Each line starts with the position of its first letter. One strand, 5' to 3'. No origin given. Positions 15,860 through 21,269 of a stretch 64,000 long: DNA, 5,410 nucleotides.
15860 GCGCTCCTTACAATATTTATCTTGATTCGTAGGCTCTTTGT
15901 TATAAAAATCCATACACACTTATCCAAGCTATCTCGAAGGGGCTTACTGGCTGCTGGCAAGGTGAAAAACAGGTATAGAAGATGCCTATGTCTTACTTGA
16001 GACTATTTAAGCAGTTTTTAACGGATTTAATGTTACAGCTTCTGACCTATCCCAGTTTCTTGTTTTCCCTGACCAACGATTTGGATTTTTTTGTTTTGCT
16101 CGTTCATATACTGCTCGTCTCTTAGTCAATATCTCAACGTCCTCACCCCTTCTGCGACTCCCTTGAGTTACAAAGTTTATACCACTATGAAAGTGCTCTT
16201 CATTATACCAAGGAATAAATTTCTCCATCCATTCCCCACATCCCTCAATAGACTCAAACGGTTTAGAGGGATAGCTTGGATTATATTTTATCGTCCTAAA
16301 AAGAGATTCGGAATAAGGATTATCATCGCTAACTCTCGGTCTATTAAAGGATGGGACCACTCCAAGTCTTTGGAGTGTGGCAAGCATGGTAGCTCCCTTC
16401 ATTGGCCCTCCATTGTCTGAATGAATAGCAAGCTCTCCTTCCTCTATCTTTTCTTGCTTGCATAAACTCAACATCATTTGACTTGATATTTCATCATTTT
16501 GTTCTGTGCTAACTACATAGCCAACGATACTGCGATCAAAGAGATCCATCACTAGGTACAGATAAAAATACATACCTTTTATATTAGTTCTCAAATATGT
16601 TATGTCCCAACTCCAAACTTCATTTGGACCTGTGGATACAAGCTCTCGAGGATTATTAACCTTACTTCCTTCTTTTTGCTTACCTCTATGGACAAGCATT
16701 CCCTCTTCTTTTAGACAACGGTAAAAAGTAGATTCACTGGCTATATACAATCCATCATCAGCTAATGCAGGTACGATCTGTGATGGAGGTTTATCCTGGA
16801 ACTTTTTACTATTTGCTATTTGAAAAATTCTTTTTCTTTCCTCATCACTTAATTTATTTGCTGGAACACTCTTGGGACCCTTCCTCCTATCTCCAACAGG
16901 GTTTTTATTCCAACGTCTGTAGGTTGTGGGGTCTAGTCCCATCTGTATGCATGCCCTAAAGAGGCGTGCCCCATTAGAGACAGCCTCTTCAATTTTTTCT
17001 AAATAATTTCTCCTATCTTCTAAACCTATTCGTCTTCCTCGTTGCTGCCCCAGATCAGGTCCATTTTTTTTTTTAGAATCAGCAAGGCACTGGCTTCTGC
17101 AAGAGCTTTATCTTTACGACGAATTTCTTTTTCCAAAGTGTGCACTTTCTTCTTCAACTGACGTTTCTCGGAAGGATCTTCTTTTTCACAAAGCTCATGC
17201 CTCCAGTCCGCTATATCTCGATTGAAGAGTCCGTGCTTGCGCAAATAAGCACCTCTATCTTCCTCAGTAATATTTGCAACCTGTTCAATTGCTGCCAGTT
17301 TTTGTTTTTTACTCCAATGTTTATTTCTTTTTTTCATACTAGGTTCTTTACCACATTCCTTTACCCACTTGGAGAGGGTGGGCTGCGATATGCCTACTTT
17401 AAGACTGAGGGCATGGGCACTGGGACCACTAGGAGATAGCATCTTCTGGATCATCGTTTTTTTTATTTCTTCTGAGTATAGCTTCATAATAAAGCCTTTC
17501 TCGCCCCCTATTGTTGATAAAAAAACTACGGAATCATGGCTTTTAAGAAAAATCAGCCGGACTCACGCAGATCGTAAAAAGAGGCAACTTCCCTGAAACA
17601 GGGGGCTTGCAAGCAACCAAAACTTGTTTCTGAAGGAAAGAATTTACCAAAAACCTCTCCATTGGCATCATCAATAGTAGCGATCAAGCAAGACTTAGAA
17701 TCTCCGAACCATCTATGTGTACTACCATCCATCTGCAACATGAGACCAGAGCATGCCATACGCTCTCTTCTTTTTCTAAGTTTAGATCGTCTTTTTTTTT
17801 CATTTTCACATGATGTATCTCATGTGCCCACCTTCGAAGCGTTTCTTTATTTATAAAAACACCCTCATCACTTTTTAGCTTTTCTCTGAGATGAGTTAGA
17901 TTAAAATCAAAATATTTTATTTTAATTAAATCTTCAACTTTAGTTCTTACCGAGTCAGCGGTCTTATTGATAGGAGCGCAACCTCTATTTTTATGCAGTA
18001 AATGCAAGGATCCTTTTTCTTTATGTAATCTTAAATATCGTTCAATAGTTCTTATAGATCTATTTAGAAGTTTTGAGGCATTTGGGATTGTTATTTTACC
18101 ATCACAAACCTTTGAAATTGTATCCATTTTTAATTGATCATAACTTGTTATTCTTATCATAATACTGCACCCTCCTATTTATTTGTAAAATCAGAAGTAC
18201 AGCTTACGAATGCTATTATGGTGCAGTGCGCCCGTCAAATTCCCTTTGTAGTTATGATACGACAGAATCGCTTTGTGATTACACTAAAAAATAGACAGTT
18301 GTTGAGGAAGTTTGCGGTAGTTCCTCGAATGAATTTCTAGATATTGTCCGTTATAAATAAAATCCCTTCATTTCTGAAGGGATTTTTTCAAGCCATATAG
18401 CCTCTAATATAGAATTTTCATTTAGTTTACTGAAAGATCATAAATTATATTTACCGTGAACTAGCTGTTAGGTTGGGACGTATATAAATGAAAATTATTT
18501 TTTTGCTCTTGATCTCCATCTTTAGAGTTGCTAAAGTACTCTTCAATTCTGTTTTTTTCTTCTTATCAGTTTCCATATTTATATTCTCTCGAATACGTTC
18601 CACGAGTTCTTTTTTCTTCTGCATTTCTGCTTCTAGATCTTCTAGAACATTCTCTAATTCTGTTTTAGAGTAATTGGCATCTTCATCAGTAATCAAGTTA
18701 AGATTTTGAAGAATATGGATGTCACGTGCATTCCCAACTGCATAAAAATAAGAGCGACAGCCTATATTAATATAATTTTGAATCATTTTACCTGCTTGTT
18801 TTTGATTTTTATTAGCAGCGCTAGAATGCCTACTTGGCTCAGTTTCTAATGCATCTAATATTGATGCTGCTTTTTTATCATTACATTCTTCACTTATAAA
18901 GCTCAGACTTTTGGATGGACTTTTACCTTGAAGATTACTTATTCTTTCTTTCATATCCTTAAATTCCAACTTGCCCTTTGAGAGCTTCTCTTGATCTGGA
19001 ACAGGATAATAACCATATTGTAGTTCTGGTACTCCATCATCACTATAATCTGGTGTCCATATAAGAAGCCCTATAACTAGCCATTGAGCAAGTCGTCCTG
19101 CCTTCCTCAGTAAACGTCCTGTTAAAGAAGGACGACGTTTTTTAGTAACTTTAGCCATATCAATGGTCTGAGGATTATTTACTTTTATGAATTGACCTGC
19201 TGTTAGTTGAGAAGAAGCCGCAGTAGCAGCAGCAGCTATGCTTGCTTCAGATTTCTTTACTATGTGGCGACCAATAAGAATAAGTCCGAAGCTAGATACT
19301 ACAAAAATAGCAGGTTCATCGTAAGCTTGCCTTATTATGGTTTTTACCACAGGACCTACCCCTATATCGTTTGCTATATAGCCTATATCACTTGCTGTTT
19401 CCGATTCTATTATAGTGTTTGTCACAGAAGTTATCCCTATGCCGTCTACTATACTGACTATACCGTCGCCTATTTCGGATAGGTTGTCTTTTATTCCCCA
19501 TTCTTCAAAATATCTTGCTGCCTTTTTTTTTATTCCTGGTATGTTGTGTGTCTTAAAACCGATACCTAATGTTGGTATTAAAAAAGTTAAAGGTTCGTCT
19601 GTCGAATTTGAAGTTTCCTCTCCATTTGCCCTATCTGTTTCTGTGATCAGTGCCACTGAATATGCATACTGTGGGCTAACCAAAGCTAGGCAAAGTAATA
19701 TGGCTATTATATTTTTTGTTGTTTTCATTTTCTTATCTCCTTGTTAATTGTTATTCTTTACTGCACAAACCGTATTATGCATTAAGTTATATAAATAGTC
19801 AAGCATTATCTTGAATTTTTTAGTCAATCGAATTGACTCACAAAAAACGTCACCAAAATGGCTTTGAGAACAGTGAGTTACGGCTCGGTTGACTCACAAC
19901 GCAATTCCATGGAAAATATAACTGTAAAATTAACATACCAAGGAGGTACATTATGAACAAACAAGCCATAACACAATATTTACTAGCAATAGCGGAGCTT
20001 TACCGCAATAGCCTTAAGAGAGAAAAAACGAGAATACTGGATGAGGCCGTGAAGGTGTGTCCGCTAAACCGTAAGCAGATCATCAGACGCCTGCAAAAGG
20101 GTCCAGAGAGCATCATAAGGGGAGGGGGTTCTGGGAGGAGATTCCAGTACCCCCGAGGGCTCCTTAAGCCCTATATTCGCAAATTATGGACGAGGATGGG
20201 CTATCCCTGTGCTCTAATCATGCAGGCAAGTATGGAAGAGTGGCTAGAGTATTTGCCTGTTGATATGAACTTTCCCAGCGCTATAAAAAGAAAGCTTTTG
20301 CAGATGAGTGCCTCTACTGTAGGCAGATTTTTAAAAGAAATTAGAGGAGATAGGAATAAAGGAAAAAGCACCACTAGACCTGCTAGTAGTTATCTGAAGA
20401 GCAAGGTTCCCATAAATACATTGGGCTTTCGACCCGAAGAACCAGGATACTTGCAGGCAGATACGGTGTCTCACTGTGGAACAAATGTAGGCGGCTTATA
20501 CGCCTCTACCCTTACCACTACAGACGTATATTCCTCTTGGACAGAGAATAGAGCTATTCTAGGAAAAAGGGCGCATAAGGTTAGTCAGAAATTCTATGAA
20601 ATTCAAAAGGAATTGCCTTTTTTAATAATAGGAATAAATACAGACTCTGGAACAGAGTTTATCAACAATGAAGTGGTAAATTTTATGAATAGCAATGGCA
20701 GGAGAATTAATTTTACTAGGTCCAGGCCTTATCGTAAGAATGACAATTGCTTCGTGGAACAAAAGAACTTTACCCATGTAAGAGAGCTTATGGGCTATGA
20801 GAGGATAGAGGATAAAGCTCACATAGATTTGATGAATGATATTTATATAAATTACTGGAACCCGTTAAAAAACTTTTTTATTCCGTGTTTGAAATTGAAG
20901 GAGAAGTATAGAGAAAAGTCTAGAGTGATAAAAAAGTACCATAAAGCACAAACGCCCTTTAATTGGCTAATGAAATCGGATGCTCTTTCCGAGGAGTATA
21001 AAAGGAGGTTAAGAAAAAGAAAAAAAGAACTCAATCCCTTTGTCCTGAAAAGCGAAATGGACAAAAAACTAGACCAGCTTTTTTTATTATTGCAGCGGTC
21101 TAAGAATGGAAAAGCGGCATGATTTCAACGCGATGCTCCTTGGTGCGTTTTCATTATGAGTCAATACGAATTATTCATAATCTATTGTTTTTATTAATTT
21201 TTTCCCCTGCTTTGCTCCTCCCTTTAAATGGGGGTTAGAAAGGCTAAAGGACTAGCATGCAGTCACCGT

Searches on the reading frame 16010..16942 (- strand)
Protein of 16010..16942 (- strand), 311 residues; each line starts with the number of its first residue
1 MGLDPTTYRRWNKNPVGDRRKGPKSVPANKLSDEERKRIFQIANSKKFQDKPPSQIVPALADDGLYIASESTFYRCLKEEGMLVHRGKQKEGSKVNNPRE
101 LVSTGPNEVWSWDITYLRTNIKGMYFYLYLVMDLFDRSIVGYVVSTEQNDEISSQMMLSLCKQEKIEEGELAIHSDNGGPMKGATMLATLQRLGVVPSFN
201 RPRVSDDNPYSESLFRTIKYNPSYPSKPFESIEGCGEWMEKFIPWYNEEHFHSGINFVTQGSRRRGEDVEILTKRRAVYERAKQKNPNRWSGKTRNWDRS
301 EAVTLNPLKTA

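Call 74: search_protein_families(library=pfam, proteins=[window:16010-16942:-], max_evalue=0.001)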
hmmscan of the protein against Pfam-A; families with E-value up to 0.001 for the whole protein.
window:16010-16942:- (311 aa): 3 families
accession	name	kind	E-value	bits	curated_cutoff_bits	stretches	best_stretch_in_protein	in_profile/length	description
PF00665.32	rve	-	1.4e-16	61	32.6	1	104-203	2-100/102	Integrase core domain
PF13683.12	rve_3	-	1.8e-08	34.4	26.5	1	194-258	2-65/67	Integrase core domain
PF13565.12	HTH_32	-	6.1e-06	27.1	33.7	1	9-77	7-73/73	Homeodomain-like domain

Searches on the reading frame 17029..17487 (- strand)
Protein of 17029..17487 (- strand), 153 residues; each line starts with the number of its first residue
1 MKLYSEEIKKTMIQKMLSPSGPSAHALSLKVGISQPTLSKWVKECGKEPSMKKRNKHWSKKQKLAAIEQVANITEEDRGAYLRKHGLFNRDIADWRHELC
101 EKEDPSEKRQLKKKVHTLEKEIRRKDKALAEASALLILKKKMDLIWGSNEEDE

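Call 74: search_protein_families(library=pfam, proteins=[window:17029-17487:-], max_evalue=0.001)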
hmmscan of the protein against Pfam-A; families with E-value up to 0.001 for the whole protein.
window:17029-17487:- (153 aa): 1 family
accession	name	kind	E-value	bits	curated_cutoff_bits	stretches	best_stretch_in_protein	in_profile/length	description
PF01527.26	HTH_Tnp_1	-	6.6e-10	39.5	24.1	0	53-128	2-73/75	Transposase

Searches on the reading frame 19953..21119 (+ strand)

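Call 73: search_protein_families(library=pfam, proteins=[window:19953-21119:+], max_evalue=0.001)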
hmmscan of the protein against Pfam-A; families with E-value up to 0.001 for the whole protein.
window:19953-21119:+ (389 aa): 1 family
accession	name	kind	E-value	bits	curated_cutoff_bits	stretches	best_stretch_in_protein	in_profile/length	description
PF00665.32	rve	-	5.8e-06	26.9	32.6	1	162-257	3-99/102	Integrase core domain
